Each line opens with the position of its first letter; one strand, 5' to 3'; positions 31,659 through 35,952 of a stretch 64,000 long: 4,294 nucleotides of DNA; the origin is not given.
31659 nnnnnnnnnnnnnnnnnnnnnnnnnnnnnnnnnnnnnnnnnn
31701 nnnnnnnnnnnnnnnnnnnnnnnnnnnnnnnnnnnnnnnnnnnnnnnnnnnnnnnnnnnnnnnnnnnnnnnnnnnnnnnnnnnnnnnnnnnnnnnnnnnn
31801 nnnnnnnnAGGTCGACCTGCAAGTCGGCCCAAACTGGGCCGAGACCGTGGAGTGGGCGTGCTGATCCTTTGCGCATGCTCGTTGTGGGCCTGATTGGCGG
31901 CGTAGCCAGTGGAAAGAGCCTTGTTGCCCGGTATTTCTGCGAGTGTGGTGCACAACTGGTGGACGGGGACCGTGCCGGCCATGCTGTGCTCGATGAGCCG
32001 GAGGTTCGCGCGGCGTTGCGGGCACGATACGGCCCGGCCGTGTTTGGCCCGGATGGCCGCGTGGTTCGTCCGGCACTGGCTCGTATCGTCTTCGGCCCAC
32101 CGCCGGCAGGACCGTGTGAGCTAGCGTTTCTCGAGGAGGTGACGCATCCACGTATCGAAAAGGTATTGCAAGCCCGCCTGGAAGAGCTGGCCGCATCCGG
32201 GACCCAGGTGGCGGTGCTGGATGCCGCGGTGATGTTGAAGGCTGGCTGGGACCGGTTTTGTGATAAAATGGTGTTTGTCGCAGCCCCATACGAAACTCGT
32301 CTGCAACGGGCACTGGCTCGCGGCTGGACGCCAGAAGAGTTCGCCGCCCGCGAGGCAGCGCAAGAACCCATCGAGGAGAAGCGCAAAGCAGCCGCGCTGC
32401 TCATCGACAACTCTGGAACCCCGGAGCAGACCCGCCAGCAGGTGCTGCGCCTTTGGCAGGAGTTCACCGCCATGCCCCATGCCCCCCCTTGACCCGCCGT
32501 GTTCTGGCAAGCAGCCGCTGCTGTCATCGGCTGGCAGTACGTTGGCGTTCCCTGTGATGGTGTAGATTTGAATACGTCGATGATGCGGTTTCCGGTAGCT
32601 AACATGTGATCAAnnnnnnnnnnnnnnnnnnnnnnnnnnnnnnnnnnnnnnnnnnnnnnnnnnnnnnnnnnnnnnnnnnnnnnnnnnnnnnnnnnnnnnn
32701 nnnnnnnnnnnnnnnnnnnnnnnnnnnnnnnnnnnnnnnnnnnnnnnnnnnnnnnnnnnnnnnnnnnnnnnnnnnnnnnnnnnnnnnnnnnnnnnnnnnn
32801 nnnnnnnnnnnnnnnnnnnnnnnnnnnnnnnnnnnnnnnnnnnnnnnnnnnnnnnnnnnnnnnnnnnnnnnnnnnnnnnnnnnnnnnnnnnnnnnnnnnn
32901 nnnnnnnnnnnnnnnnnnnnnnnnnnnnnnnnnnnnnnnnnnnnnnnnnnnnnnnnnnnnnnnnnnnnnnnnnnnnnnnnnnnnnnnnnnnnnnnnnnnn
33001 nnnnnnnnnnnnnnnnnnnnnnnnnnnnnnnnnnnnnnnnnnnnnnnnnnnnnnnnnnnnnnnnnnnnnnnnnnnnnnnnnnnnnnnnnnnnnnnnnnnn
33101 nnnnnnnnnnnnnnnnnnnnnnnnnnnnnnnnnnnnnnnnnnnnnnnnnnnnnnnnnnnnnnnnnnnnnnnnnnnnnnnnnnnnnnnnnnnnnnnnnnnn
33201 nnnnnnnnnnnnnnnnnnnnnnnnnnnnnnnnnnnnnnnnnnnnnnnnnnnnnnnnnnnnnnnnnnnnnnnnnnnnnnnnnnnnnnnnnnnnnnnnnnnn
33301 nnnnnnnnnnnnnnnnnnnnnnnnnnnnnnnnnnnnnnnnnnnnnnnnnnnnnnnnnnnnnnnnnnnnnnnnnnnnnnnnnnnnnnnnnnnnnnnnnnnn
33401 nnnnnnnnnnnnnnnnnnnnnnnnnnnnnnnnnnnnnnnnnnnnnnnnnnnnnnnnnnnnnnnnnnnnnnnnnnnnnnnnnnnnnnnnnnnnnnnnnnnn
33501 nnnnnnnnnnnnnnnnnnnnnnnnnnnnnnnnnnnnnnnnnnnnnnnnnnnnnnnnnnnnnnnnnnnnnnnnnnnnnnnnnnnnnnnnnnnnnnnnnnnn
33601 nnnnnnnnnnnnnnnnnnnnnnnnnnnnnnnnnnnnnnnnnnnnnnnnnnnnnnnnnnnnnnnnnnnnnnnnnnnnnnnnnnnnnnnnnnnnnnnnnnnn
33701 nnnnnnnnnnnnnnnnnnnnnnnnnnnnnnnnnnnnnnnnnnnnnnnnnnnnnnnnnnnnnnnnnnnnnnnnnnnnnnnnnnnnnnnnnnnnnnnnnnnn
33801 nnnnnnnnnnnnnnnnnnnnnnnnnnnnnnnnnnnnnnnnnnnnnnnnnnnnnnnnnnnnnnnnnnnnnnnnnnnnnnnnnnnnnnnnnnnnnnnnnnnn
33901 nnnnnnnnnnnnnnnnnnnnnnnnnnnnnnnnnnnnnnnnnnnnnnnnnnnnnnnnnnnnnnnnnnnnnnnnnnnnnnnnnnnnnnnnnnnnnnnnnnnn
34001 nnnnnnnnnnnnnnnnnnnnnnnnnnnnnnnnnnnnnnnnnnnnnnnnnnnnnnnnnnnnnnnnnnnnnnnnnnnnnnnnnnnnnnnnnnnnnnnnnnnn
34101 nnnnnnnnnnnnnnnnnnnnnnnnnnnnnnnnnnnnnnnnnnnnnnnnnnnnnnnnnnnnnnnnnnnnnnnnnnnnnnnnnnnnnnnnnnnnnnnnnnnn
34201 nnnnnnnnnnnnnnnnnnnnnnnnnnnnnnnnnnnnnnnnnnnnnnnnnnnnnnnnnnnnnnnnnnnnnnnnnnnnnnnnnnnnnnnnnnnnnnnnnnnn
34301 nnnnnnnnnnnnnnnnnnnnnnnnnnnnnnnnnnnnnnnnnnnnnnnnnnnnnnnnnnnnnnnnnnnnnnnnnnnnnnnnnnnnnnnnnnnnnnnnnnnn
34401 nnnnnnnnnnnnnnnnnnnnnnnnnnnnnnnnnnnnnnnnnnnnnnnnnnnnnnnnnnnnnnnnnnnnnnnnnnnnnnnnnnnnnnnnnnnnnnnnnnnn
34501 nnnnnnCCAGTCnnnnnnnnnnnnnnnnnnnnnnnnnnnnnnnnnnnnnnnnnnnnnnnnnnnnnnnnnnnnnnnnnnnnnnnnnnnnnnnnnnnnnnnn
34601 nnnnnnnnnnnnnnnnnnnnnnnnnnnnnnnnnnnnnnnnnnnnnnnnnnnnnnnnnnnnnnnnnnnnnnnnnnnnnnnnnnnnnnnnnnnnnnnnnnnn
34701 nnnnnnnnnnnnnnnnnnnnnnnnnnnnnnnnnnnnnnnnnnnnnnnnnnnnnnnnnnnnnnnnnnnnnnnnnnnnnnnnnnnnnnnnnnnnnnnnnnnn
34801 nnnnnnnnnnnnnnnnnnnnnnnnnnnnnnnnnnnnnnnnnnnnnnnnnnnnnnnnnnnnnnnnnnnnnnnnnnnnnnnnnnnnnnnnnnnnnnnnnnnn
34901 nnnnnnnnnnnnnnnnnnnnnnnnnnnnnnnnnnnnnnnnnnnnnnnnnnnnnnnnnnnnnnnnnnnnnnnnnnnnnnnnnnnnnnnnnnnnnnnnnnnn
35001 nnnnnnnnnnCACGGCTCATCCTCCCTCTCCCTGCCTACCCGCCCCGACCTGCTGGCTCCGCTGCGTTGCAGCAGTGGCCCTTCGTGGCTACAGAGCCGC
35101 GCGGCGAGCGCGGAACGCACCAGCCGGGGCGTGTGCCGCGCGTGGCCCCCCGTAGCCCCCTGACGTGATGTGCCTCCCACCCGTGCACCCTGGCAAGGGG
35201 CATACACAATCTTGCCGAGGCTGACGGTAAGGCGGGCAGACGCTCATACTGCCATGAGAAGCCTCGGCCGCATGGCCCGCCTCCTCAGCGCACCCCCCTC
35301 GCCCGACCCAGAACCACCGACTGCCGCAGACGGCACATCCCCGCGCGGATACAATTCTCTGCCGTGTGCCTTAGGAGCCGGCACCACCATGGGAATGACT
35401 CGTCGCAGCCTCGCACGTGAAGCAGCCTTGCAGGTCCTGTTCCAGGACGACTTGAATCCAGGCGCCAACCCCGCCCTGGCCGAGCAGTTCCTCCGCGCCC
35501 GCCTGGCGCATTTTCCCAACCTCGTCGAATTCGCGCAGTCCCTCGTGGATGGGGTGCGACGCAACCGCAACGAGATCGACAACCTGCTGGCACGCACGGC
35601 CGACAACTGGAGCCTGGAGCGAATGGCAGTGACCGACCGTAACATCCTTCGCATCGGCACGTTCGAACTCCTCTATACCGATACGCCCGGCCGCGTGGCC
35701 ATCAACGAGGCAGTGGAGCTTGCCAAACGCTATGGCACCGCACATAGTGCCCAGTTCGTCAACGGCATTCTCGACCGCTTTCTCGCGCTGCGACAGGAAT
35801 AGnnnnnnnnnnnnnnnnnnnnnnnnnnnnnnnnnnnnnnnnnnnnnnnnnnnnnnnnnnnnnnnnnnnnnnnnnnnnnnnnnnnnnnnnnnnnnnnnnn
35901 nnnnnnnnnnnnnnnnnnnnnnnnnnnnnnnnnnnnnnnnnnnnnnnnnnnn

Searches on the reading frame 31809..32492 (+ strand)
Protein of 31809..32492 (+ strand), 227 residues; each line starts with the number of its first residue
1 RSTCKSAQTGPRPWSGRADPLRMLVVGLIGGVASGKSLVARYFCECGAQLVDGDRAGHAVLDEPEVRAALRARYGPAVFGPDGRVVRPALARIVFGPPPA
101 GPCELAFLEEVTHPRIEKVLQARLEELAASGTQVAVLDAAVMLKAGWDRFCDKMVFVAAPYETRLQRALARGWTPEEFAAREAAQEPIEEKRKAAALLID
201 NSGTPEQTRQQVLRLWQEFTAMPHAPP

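Call 43: search_protein_families(library=pfam, proteins=[window:31809-32492:+], max_evalue=0.001)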
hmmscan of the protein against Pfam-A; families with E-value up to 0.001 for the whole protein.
window:31809-32492:+ (227 aa): 2 families
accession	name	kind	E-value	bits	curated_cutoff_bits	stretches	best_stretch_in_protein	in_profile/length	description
PF01121.26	CoaE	-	2.7e-34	118.9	27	1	24-204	1-177/180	Dephospho-CoA kinase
PF13671.12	AAA_33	-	0.0005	20.8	27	0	26-152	2-90/143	AAA domain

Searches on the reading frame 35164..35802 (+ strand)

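Call 43: search_protein_families(library=pfam, proteins=[window:35164-35802:+], max_evalue=0.001)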
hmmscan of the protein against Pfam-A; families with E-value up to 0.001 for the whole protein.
window:35164-35802:+ (212 aa): 1 family
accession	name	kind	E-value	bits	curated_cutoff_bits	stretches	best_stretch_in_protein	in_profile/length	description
PF01029.23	NusB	-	1.3e-36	126.3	23.1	1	84-206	3-131/133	NusB family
